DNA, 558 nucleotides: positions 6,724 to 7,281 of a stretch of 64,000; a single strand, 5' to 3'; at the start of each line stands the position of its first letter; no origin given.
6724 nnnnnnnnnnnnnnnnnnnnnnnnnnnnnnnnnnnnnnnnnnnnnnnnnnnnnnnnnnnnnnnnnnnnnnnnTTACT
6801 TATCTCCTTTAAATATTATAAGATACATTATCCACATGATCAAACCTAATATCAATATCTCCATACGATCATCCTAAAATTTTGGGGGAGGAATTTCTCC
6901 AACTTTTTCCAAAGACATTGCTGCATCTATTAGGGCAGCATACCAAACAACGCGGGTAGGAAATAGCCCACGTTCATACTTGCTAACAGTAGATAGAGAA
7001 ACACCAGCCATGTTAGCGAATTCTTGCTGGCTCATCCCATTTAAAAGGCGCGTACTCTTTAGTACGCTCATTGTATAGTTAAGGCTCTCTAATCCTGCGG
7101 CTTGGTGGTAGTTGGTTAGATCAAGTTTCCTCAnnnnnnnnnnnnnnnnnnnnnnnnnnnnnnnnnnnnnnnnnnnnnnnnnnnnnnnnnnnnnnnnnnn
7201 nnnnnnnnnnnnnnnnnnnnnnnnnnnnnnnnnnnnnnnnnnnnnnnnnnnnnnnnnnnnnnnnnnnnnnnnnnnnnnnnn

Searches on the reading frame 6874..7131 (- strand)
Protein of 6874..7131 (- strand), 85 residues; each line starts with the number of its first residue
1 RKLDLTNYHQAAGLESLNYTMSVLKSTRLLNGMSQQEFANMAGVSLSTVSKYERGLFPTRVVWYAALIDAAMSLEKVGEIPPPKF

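Call 83: search_protein_families(library=pfam, max_evalue=0.001, proteins=[window:6874-7131:-])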
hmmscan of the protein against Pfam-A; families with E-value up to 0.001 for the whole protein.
window:6874-7131:- (85 aa): 2 families
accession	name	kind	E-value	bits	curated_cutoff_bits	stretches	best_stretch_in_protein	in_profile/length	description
PF01381.28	HTH_3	-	1.6e-09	38.1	23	1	24-55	1-32/55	Helix-turn-helix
PF13560.12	HTH_31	-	2.7e-06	28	27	1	24-70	6-53/64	Helix-turn-helix domain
